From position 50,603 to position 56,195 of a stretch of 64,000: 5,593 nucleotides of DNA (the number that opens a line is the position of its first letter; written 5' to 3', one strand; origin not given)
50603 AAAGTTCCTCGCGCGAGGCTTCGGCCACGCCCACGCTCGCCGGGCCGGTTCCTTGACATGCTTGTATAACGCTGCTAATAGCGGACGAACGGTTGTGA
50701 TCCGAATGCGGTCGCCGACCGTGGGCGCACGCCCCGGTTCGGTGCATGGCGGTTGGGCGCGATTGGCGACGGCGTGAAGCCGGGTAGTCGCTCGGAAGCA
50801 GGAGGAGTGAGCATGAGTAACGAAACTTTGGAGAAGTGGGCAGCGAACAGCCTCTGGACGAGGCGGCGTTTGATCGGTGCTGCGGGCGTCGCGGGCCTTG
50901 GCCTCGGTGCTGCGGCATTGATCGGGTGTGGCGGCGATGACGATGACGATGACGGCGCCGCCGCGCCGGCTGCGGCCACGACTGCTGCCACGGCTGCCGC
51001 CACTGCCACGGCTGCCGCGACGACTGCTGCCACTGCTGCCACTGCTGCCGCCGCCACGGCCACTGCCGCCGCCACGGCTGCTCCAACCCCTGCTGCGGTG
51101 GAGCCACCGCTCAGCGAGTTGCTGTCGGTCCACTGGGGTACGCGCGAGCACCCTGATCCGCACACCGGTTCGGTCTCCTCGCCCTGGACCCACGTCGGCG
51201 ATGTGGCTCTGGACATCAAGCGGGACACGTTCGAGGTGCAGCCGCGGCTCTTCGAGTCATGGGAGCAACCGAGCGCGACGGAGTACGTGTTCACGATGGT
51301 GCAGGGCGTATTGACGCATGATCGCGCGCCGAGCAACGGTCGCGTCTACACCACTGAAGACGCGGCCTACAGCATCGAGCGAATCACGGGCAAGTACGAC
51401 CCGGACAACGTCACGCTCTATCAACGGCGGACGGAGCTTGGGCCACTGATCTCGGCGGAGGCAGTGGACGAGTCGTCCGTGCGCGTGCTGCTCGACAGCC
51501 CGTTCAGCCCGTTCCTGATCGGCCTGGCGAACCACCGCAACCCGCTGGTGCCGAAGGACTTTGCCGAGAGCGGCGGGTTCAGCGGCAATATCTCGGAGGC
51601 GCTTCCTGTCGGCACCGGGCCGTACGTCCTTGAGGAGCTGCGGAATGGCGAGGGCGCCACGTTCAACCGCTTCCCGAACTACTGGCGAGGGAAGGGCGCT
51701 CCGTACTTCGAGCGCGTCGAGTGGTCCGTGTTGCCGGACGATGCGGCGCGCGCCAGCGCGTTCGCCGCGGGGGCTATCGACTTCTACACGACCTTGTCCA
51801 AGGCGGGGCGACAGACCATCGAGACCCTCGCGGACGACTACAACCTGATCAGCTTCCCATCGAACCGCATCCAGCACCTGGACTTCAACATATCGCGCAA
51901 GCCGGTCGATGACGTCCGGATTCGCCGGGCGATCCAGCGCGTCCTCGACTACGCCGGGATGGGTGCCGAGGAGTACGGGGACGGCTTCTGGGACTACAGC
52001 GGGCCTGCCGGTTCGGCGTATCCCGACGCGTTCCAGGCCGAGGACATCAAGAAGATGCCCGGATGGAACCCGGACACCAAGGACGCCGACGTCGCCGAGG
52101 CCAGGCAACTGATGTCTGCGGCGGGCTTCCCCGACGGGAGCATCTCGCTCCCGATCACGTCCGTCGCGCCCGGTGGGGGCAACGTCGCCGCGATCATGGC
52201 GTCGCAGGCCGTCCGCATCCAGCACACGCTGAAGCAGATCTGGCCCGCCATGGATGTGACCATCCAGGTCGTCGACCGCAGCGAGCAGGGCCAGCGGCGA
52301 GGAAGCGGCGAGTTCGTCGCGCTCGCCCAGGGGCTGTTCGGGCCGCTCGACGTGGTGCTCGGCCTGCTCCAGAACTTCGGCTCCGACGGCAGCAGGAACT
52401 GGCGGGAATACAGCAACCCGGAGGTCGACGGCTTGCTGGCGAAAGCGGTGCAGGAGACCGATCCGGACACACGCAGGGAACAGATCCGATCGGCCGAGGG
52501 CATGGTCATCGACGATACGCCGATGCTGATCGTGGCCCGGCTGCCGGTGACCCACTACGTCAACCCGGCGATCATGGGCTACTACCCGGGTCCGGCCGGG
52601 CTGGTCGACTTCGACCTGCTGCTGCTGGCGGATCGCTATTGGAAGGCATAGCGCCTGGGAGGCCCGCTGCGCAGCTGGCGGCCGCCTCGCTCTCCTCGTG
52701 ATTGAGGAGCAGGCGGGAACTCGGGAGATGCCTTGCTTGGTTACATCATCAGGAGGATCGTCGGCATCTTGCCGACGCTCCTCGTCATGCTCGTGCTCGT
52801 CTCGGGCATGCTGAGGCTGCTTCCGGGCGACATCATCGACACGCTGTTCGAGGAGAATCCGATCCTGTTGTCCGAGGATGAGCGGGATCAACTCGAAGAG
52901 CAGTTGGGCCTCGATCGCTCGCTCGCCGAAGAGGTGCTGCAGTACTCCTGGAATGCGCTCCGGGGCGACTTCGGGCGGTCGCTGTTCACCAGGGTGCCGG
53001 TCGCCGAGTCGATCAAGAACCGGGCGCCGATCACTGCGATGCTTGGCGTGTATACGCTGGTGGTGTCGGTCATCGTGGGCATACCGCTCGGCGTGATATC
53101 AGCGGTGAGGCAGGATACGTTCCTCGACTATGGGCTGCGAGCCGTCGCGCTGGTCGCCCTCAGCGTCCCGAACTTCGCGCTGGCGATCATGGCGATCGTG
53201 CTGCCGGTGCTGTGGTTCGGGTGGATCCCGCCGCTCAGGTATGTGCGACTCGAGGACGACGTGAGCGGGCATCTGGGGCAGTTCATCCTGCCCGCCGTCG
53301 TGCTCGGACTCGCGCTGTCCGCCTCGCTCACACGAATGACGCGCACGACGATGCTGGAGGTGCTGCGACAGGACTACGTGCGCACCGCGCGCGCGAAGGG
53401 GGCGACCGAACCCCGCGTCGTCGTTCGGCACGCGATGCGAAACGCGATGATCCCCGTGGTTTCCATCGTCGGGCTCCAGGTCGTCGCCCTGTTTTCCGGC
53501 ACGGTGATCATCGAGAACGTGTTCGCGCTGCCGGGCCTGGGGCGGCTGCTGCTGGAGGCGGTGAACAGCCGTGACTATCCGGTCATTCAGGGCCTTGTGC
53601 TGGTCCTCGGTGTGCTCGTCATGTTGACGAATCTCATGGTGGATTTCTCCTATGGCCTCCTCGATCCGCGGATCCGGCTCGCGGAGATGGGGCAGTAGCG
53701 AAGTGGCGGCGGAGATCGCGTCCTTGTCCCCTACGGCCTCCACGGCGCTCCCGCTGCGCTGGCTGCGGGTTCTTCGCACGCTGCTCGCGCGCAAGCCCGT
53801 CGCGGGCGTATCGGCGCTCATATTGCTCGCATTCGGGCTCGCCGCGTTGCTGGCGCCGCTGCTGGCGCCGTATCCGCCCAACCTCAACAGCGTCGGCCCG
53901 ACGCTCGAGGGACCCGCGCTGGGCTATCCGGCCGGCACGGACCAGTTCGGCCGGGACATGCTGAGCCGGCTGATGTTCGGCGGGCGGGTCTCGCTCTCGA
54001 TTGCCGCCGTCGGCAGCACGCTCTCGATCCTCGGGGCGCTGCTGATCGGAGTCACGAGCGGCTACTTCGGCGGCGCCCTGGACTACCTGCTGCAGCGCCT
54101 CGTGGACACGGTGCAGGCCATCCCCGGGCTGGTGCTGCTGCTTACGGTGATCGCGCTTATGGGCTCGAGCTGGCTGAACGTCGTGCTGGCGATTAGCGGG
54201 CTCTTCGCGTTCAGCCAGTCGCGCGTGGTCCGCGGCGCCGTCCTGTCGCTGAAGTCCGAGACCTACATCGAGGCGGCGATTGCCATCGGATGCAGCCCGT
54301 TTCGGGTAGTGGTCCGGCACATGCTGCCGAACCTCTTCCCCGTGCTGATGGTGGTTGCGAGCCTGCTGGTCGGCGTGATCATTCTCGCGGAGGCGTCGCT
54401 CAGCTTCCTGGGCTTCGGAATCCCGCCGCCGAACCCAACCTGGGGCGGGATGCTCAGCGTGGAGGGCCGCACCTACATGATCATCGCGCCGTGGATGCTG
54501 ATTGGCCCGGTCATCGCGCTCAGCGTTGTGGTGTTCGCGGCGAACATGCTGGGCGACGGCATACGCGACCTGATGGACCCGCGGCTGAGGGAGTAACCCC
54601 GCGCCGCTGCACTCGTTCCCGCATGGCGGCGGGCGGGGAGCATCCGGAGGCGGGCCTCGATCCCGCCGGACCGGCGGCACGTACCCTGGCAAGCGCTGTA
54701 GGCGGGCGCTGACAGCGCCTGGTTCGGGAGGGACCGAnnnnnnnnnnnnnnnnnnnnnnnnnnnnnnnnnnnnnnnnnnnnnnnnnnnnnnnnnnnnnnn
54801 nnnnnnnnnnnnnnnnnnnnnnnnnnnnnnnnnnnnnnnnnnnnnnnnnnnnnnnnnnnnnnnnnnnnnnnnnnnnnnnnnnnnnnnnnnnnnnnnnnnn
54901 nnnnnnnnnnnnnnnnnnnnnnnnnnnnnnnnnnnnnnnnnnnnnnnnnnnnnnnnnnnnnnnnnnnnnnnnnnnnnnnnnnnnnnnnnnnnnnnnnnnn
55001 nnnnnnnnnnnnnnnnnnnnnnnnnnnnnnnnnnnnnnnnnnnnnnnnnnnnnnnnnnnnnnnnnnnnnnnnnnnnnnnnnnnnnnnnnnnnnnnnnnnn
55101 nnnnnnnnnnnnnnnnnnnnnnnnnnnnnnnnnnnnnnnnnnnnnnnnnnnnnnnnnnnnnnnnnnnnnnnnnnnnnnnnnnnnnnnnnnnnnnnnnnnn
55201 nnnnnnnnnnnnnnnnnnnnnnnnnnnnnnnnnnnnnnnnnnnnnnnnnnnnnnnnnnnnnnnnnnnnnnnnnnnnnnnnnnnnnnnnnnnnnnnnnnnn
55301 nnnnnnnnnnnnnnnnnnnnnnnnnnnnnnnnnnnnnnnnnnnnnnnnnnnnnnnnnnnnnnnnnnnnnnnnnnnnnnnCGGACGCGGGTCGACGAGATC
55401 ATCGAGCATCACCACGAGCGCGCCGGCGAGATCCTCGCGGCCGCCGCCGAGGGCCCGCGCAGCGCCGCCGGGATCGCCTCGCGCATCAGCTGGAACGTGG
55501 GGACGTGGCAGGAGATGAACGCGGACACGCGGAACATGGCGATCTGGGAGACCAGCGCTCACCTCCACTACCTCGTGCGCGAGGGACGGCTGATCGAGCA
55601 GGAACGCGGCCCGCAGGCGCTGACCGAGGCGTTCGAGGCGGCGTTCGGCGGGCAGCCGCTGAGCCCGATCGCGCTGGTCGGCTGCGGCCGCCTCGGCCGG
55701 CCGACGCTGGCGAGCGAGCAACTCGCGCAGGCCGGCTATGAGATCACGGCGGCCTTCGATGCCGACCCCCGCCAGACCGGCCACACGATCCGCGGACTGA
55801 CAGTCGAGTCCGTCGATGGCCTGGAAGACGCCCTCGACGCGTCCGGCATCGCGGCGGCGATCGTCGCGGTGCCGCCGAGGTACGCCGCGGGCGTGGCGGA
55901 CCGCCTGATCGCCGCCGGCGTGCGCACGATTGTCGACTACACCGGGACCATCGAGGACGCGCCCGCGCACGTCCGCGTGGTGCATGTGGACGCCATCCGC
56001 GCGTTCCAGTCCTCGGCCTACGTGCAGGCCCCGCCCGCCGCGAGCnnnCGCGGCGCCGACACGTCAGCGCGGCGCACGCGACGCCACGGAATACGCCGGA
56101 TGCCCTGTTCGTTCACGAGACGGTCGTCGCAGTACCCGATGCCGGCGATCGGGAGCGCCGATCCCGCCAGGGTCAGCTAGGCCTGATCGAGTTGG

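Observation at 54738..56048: MBL-fold hydrolase fused to a Rex-type NAD(H)-sensing domain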

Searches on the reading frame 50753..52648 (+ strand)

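Call 25: search_protein_families(library=pfam, proteins=[window:50753-52648:+], max_evalue=0.00001)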
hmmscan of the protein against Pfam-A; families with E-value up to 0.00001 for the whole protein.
window:50753-52648:+ (632 aa): 1 family
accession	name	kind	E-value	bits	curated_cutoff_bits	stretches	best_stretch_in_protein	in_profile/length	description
PF00496.27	SBP_bac_5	-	5.5e-50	171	32.4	1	161-545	1-363/368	Bacterial extracellular solute-binding proteins, family 5 Middle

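Call 72: search_protein_families(library=ncbifam, proteins=[window:50753-52648:+], max_evalue=1e-10)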
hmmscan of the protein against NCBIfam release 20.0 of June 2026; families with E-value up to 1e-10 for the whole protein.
window:50753-52648:+ (632 aa): 7 families
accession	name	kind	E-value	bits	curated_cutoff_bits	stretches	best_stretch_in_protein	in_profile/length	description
NF011942.0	PRK15413.1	equivalog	1.1e-24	87.1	594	1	231-615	131-501/512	glutathione ABC transporter substrate-binding protein GsiB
NF043070.1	DppA_dipep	equivalog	1.8e-22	79.6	1005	1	153-620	65-529/535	dipeptide ABC transporter periplasmic-binding protein DppA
TIGR02294.1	nickel_nikA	equivalog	1.9e-21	76.2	393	1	161-411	47-288/501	nickel ABC transporter substrate-binding protein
NF045468.1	Opp5A_nikA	equivalog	1.9e-19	69.6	600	1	158-460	53-319/488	nickel ABC transporter substrate-binding protein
NF011689.0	PRK15109.1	equivalog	1.3e-17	63.7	560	1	150-595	67-508/547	ABC transporter substrate-binding protein SapA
NF045467.1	Opp4A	equivalog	2e-13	49.4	650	0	284-461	206-382/556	oligopeptide ABC transporter substrate-binding protein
NF047575.1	opine_bind_CntA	exception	2e-11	43.1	800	1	162-399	77-310/535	staphylopine-dependent metal ABC transporter substrate-binding lipoprotein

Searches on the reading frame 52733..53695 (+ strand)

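Call 25: search_protein_families(library=pfam, proteins=[window:52733-53695:+], max_evalue=0.00001)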
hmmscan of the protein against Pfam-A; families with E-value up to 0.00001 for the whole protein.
window:52733-53695:+ (321 aa): 1 family
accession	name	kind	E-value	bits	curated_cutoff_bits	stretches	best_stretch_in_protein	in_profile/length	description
PF00528.27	BPD_transp_1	-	1.4e-42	146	26.4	1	116-315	1-183/184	Binding-protein-dependent transport system inner membrane component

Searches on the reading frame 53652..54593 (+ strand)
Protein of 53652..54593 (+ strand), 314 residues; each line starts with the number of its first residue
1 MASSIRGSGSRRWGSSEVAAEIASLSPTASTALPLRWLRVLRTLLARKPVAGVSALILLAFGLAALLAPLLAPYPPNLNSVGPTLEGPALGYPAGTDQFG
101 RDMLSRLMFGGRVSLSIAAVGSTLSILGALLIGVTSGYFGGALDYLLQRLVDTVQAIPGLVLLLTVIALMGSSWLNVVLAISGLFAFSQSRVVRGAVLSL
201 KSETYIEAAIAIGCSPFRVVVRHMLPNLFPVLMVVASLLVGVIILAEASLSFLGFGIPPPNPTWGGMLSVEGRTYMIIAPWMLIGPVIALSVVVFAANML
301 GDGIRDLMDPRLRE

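Call 25: search_protein_families(library=pfam, proteins=[window:53652-54593:+], max_evalue=0.00001)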
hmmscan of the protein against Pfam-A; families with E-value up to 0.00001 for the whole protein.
window:53652-54593:+ (314 aa): 2 families
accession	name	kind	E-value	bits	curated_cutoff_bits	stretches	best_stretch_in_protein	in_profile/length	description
PF00528.27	BPD_transp_1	-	4.1e-28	98.8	26.4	1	130-313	2-183/184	Binding-protein-dependent transport system inner membrane component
PF12911.12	OppC_N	-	3.5e-06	27.2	23.9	1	45-79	10-44/53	N-terminal TM domain of oligopeptide transport permease C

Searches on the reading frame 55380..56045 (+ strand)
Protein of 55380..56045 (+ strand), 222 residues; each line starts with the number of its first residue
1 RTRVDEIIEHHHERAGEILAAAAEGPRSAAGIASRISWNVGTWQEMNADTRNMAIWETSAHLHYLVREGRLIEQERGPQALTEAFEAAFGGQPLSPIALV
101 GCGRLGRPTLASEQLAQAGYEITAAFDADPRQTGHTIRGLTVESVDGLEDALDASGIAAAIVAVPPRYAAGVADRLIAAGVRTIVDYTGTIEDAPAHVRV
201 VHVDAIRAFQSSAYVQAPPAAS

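Call 48: predict_structure(alignment_id=A2)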
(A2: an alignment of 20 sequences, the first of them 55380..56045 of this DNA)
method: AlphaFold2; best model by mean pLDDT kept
length: 222 residues; sequences in the alignment: 20
mean_pLDDT: 88.9   pTM: 0.69
mean pLDDT of the five models: 88.9, 88.7, 88.6, 82.6, 82.4
residues with pLDDT >= 90: 113; 70-90: 106; 50-70: 2; < 50: 1
segments of 3 or more residues with pLDDT < 50: none
pLDDT, mean of each block of 10 residues (from residue 1): 84 92 86 90 87 88 90 82 86 88 92 90 95 92 94 92 94 95 93 90 82 80 46
secondary structure, 60 per line:
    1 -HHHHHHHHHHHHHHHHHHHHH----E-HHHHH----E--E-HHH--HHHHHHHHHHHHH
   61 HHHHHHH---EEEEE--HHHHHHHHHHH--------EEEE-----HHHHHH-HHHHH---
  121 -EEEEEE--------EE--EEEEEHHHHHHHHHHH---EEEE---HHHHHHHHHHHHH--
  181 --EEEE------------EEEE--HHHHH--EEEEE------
elements in order: H2-22 H29-33 H48-67 E71-75 H78-88 E97-100 H106-111 H113-117 E122-127 E140-144 H145-155 E159-162 H166-178 E183-186 E199-202 H205-209 E212-216

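Call 52: fold_search(model_id=the predicted structure, library=pdb)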
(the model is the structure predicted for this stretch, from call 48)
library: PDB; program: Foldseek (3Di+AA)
matches with E <= 10: 1411; with E <= 0.001: 70
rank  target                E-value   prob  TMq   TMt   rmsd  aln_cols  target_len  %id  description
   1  3wgh_A                2.1e-10  1.00  0.49  0.53  11.4       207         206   19  Crystal structure of RSP in complex with beta-NADH (released 2014-08-13)
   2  5zz7_B                2.1e-10  1.00  0.48  0.52  12.2       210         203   22  Redox-sensing transcriptional repressor Rex (released 2018-11-07)
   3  3wg9_C                2.3e-10  1.00  0.49  0.53  11.7       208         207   19  Crystal structure of RSP, a Rex-family repressor (released 2014-08-13)
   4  3wgg_A                2.6e-10  1.00  0.49  0.51  11.2       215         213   18  Crystal structure of RSP in complex with alpha-NAD+ (released 2014-08-13)
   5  3wg9_D                6.3e-10  1.00  0.48  0.51  11.4       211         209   19  Crystal structure of RSP, a Rex-family repressor (released 2014-08-13)
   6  5zz6_B                7.5e-10  1.00  0.48  0.52   4.3       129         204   28  Redox-sensing transcriptional repressor Rex (released 2018-11-07)
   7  3wg9_B                8.0e-10  1.00  0.48  0.50  11.7       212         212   18  Crystal structure of RSP, a Rex-family repressor (released 2014-08-13)
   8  5zz5_C                9.6e-10  1.00  0.47  0.66   4.5       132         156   27  Redox-sensing transcriptional repressor Rex (released 2018-11-07)
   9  5zz5_A                9.6e-10  1.00  0.49  0.54   8.1       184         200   22  Redox-sensing transcriptional repressor Rex (released 2018-11-07)
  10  3wg9_A                1.2e-09  1.00  0.49  0.52   8.9       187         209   19  Crystal structure of RSP, a Rex-family repressor (released 2014-08-13)
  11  3wgi_A                1.7e-09  1.00  0.49  0.50   9.0       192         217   19  Crystal structure of RSP in complex with beta-NAD+ and operator DNA (released 2014-08-13)
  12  5zz6_C                2.2e-09  1.00  0.48  0.52  12.4       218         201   22  Redox-sensing transcriptional repressor Rex (released 2018-11-07)
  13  5zz5_D                2.8e-09  1.00  0.48  0.58   3.7       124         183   29  Redox-sensing transcriptional repressor Rex (released 2018-11-07)
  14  5zz5_B                3.8e-09  1.00  0.46  0.49   5.2       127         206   28  Redox-sensing transcriptional repressor Rex (released 2018-11-07)
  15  5zz6_D                4.3e-09  1.00  0.49  0.57   9.3       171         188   26  Redox-sensing transcriptional repressor Rex (released 2018-11-07)
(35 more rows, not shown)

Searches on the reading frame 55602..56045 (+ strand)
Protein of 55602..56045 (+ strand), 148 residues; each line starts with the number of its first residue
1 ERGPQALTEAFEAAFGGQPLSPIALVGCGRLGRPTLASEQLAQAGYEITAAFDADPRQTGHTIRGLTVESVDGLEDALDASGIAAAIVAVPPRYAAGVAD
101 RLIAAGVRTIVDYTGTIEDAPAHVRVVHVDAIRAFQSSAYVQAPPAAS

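Call 11: search_solved_structures(query=window:55602-56045:+, max_evalue=0.01, show_alignments=4)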
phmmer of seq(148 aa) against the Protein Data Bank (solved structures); distinct sequences matched with E-value up to 0.01: 8.
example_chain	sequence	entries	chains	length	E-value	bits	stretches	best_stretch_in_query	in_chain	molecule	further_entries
2vt2_A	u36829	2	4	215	4.4e-13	52.7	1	14-140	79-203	REDOX-SENSING TRANSCRIPTIONAL REPRESSOR REX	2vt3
3ikt_A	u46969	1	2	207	1.8e-12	50.7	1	23-135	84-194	Redox-sensing transcriptional repressor rex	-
1xcb_A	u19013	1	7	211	1.9e-12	50.6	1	23-135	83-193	Redox-sensing transcriptional repressor rex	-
2dt5_A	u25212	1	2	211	1.9e-12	50.6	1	23-135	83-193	AT-rich DNA-binding protein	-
5zz5_A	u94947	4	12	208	2.3e-12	50.3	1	18-115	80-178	Redox-sensing transcriptional repressor Rex | Redox-sensing transcriptional repressor Rex 1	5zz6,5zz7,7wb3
3ikv_A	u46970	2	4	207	1.7e-11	47.6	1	23-135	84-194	Redox-sensing transcriptional repressor rex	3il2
3keo_A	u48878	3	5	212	3.9e-10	43.1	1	17-140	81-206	Redox-sensing transcriptional repressor rex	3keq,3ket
3wg9_A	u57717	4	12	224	7.9e-09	38.9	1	24-115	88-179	Redox-sensing transcriptional repressor rex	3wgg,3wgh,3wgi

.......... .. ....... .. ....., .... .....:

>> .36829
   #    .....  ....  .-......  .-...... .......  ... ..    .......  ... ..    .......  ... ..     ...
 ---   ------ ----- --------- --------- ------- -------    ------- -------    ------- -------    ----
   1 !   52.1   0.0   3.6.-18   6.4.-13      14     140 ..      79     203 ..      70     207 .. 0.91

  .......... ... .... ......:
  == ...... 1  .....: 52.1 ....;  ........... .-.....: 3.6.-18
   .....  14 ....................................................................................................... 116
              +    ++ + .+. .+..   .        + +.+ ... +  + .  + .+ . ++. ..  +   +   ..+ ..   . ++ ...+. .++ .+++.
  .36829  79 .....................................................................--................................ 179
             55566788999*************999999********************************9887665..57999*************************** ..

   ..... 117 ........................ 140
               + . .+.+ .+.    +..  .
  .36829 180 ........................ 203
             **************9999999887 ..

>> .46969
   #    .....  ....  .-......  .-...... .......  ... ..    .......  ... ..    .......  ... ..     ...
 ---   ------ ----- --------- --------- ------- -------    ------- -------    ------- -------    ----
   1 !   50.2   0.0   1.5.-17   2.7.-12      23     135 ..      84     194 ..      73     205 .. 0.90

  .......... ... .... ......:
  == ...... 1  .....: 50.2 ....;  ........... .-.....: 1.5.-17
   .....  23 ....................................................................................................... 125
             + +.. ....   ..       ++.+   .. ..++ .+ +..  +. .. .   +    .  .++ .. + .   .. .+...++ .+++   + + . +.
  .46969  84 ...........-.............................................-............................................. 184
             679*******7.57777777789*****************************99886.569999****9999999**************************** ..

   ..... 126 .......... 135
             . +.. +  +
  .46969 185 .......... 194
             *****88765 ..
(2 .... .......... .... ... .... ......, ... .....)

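Call 42: search_protein_representatives(protein=window:55617-56045:+)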
Query: 143 residues. Proteins with E-value up to 0.001 (for the whole library): 1713; up to 1e-10: 211; up to 1e-30: 0. The best 150 are listed.
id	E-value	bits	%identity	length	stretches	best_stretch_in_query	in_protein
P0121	2.1e-30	121.7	50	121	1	19-137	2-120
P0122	3.2e-26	108.2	48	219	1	16-137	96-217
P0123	7.7e-25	103.7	32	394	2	19-123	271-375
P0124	4.7e-24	101.2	90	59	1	85-142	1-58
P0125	3.0e-20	88.9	32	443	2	7-121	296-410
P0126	4.4e-20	88.3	58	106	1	52-136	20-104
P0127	7.5e-20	87.6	38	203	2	17-123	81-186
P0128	1.4e-19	86.7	44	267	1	17-129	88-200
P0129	1.2e-18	83.7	27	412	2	2-121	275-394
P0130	1.2e-18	83.6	39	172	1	8-133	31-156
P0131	4.1e-18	81.9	40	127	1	19-140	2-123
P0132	1.2e-17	80.4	41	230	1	12-133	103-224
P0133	1.7e-17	80.0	39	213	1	4-127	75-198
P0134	4.1e-17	78.7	39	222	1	1-129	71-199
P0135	5.4e-17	78.3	38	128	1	19-136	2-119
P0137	2.4e-16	76.2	28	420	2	17-121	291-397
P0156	1.6e-14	70.3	38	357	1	10-136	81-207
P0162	4.9e-14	68.8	39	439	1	17-124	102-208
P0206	1.4e-12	64.1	34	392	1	17-134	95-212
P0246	1.1e-11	61.2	34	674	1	17-130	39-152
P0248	1.2e-11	61.1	34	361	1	6-130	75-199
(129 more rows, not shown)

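Call 45: search_protein_families(library=pfam, proteins=[P0123, P0125, P0129, P0137, P0162, P0156, P0206, P0246, P0248, P0122], max_evalue=0.001)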
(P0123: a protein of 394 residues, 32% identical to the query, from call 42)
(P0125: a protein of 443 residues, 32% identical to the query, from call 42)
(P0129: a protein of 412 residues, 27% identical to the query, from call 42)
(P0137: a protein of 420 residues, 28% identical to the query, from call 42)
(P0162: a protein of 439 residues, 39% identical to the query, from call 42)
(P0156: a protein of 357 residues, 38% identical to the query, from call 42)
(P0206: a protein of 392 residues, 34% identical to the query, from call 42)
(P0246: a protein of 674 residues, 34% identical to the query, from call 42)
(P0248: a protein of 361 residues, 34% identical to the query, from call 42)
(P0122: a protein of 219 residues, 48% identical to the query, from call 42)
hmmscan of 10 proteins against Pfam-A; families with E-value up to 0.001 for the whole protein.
P0123 (394 aa): 5 families
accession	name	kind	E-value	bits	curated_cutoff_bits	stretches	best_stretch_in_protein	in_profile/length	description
PF02629.25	CoA_binding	-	1e-32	113.2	22.3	2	60-156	3-97/97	CoA binding domain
PF06971.19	Put_DNA-bind_N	-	7.9e-17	61.5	27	2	191-237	2-49/49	Putative DNA-binding protein N-terminus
PF01408.29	GFO_IDH_MocA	-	2e-15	58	24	2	269-357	2-90/120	Oxidoreductase family, NAD-binding Rossmann fold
PF13380.12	CoA_binding_2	-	0.0002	22.2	22.8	0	327-360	53-86/116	CoA binding domain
PF01118.30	Semialdhyde_dh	-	0.00078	20.3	26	0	62-148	1-92/121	Semialdehyde dehydrogenase, NAD binding domain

P0125 (443 aa): 2 families
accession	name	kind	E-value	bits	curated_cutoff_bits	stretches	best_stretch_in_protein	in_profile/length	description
PF02629.25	CoA_binding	-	8.7e-35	119.8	22.3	2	97-189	6-96/97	CoA binding domain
PF06971.19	Put_DNA-bind_N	-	8.4e-32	109.5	27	2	230-273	2-48/49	Putative DNA-binding protein N-terminus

P0129 (412 aa): 3 families
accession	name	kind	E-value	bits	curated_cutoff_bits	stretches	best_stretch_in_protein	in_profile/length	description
PF06971.19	Put_DNA-bind_N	-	1.1e-29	102.7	27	2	3-51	1-49/49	Putative DNA-binding protein N-terminus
PF02629.25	CoA_binding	-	3.4e-29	101.9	22.3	2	286-383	1-96/97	CoA binding domain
PF01408.29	GFO_IDH_MocA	-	1.6e-09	38.9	24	1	290-376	2-88/120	Oxidoreductase family, NAD-binding Rossmann fold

P0137 (420 aa): 5 families
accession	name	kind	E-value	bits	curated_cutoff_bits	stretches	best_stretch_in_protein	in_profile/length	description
PF02629.25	CoA_binding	-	2e-35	121.8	22.3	2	288-386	2-96/97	CoA binding domain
PF06971.19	Put_DNA-bind_N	-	8.1e-25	87.1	27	2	4-51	1-48/49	Putative DNA-binding protein N-terminus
PF01408.29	GFO_IDH_MocA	-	1.1e-12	49.1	24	1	85-174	3-91/120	Oxidoreductase family, NAD-binding Rossmann fold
PF01118.30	Semialdhyde_dh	-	0.00039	21.2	26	0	291-381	1-93/121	Semialdehyde dehydrogenase, NAD binding domain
PF17836.7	PglD_N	-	0.00061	20.7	23.4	0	291-341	1-45/78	PglD N-terminal domain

P0162 (439 aa): 2 families
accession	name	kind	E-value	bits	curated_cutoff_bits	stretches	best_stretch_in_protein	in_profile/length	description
PF02629.25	CoA_binding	-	9.8e-15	55.5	22.3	1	101-194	4-95/97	CoA binding domain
PF04107.18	GCS2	-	1.4e-13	51.3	21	1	381-437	140-196/291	Glutamate-cysteine ligase family 2(GCS2)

P0156 (357 aa): 4 families
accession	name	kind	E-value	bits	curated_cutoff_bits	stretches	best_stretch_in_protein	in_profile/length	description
PF02629.25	CoA_binding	-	1.8e-20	73.9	22.3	1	88-181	5-96/97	CoA binding domain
PF06971.19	Put_DNA-bind_N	-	3.2e-12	46.8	27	1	9-55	2-48/49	Putative DNA-binding protein N-terminus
PF01408.29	GFO_IDH_MocA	-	0.00012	23.2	24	1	89-173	3-87/120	Oxidoreductase family, NAD-binding Rossmann fold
PF07085.17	DRTGG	-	0.0005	20.3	25.2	0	248-347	2-102/105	DRTGG domain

P0206 (392 aa): 3 families
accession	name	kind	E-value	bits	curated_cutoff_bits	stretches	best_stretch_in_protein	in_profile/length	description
PF02629.25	CoA_binding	-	3e-22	79.6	22.3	1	92-188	2-96/97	CoA binding domain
PF06971.19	Put_DNA-bind_N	-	5.5e-19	68.4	27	1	16-63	2-49/49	Putative DNA-binding protein N-terminus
PF01408.29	GFO_IDH_MocA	-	1e-05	26.7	24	1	96-183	3-89/120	Oxidoreductase family, NAD-binding Rossmann fold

P0246 (674 aa): 2 families
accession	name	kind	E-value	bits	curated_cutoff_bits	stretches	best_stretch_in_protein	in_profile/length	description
PF02629.25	CoA_binding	-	8.4e-16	59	22.3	1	39-132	5-96/97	CoA binding domain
PF00004.35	AAA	-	6.2e-13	49.8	21.2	1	429-547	1-131/131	ATPase family associated with various cellular activities (AAA)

P0248 (361 aa): 4 families
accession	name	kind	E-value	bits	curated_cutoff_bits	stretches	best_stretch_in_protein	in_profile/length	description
PF02629.25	CoA_binding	-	1.1e-19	71.4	22.3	1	85-179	4-96/97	CoA binding domain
PF00072.30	Response_reg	-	2.9e-19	69.7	30.2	1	219-302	1-82/111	Response regulator receiver domain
PF06971.19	Put_DNA-bind_N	-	5.1e-15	55.7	27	1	6-53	1-48/49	Putative DNA-binding protein N-terminus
PF01408.29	GFO_IDH_MocA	-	2e-05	25.7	24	1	88-171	4-87/120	Oxidoreductase family, NAD-binding Rossmann fold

P0122 (219 aa): 2 families
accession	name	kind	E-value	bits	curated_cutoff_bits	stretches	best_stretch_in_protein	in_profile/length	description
PF02629.25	CoA_binding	-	3.1e-11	44.3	22.3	1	96-187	4-93/97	CoA binding domain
PF01408.29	GFO_IDH_MocA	-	4.2e-05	24.7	24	1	99-182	4-87/120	Oxidoreductase family, NAD-binding Rossmann fold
